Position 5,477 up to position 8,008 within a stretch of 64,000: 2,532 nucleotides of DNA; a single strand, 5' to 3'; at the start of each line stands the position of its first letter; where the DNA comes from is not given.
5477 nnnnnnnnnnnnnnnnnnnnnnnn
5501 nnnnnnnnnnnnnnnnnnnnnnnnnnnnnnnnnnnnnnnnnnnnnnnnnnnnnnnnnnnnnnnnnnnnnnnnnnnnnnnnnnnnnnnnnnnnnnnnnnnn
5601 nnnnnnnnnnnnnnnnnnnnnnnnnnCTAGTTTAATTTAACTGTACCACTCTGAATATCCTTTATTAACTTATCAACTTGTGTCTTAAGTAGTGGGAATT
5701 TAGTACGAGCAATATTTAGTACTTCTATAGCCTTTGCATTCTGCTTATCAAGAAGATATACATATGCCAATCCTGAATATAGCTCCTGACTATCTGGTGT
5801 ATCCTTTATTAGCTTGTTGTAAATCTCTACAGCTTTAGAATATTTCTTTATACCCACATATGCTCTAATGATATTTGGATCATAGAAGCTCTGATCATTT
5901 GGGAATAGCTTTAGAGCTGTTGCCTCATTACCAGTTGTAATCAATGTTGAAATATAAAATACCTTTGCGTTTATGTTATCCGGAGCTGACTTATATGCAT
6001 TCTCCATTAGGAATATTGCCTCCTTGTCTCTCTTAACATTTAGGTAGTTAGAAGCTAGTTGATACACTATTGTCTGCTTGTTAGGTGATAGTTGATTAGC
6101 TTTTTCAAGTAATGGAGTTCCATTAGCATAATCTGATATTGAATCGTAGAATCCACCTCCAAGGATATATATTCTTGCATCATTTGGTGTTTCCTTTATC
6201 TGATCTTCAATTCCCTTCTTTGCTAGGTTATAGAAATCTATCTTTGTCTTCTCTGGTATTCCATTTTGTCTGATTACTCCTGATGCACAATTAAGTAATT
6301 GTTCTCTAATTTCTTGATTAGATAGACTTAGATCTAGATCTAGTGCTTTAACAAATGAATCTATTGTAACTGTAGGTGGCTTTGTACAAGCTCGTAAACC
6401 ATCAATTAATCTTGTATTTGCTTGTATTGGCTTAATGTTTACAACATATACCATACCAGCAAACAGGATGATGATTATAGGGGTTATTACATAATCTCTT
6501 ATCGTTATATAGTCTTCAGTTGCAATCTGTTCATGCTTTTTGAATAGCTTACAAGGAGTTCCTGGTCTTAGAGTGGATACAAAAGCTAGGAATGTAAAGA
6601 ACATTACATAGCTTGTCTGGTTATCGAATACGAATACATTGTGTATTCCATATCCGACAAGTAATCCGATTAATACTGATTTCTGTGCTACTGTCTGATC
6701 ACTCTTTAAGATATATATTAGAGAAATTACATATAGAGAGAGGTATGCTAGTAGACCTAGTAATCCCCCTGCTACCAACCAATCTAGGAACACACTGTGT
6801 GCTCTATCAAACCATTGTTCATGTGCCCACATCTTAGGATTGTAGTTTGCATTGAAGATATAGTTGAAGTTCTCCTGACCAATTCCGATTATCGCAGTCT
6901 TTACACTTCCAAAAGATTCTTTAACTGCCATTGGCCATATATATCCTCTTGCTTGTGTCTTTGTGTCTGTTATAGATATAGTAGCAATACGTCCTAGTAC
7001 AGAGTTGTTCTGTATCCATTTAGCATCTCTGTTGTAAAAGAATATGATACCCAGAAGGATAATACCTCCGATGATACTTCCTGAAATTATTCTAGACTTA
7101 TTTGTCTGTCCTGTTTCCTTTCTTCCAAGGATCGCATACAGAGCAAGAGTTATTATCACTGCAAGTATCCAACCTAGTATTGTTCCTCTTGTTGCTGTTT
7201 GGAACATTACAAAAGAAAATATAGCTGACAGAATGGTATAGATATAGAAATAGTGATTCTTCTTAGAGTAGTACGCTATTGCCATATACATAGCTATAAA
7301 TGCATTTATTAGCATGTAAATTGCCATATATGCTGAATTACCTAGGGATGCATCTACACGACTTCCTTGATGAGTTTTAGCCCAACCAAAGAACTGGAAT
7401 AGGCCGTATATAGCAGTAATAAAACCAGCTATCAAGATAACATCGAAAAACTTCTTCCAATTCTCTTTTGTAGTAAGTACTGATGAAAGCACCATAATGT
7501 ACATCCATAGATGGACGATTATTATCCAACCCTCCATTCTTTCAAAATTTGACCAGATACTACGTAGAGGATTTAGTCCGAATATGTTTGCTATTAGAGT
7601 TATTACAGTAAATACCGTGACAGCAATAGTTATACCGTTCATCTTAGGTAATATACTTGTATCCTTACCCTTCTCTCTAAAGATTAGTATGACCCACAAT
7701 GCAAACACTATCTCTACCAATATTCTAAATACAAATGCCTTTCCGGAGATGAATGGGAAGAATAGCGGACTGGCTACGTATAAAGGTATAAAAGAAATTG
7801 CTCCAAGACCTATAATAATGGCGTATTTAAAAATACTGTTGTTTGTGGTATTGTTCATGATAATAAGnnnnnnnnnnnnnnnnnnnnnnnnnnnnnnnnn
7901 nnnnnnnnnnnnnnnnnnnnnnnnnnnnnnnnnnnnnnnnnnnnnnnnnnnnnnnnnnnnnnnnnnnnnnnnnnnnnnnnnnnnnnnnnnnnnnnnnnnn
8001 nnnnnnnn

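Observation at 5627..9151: Wzy_C (O-antigen-ligase-like) + TPR protein and Wzx-like flippase heading the locus; possible O-oligosaccharyltransferase for pilin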

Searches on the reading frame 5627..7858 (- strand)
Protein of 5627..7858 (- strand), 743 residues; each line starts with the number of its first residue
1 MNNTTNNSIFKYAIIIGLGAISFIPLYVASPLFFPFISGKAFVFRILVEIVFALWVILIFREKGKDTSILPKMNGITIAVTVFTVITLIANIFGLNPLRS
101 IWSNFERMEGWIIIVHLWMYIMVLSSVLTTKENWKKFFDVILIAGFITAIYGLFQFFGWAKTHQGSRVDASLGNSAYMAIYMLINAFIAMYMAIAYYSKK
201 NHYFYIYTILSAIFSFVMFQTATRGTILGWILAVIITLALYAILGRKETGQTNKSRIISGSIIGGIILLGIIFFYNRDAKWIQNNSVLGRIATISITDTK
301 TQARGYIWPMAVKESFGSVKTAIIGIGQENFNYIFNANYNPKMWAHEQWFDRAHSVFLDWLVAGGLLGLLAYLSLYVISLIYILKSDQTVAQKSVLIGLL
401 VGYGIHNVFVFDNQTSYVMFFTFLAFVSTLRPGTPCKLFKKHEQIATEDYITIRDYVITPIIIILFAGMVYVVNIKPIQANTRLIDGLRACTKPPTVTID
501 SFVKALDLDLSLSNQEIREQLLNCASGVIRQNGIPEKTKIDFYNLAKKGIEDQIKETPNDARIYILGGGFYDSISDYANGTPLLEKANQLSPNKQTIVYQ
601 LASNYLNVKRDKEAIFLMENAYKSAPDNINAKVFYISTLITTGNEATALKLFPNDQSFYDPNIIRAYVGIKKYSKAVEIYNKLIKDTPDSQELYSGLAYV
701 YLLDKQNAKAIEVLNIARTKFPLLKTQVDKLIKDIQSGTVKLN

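Call 3: search_protein_families(library=pfam, proteins=[window:5627-7858:-], max_evalue=0.01)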
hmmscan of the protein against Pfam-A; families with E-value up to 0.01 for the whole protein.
window:5627-7858:- (743 aa): 13 families
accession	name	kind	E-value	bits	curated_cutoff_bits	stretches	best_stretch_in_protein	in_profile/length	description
PF04932.20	Wzy_C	-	2.2e-13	50.7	31.7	1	210-373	2-149/149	O-Antigen ligase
PF14559.12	TPR_19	-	1.2e-12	48.4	25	1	671-717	5-51/68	Tetratricopeptide repeat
PF23914.1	TPR_CcmH_CycH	-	1.7e-07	31.7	42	0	605-646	60-101/158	Cytochrome c-type biogenesis protein H TPR domain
PF13428.12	TPR_14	-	4.7e-07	30.3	23.5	0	664-699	8-43/44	Tetratricopeptide repeat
PF12895.13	ANAPC3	-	4.6e-06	27.3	27.2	0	672-715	4-47/82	Anaphase-promoting complex, cyclosome, subunit 3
PF25063.1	ARM_TT21_C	-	3.4e-05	24.2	35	0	566-627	134-196/209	Tetratricopeptide repeat protein 21 C-terminal ARM domain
PF13174.12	TPR_6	-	0.00033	21.5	26.3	0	665-690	8-33/33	Tetratricopeptide repeat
PF13181.12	TPR_8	-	0.00052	20.4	25.7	0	599-628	5-34/34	Tetratricopeptide repeat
PF13432.12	TPR_16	-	0.00076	20.3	32.7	1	665-722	5-62/65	Tetratricopeptide repeat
PF13414.12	TPR_11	-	0.00082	19.5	26.8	1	667-702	4-39/42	TPR repeat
PF07719.23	TPR_2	-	0.00087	19.7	27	0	599-628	5-34/34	Tetratricopeptide repeat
PF13431.12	TPR_17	-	0.0024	18.5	24.4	0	680-712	2-34/34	Tetratricopeptide repeat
PF25068.1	ARM_TT21_4th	-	0.0065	17.2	30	0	665-735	7-74/153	Tetratricopeptide repeat protein 21 forth ARM domain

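Call 5: search_protein_families(library=ncbifam, proteins=[window:5627-7858:-], max_evalue=0.001)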
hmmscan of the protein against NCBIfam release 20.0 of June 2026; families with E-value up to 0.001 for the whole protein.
window:5627-7858:- (743 aa): 4 families
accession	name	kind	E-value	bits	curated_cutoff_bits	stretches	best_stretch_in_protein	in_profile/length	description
TIGR02917.1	PEP_TPR_lipo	equivalog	2.9e-12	45.3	312.2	2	550-651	352-453/899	XrtA/PEP-CTERM system TPR-repeat protein PrsT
NF040959.1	MamA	equivalog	4.6e-10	39.3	200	1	554-633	64-143/204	magnetosome protein MamA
NF052415.1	T3SS_chap_SctY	equivalog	0.00045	20.7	70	0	667-715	16-64/106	type III secretion apparatus assembly chaperone SctY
TIGR03939.1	PGA_TPR_OMP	equivalog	0.00082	17.7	366.65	0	663-722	92-151/800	poly-beta-1,6 N-acetyl-D-glucosamine export porin PgaA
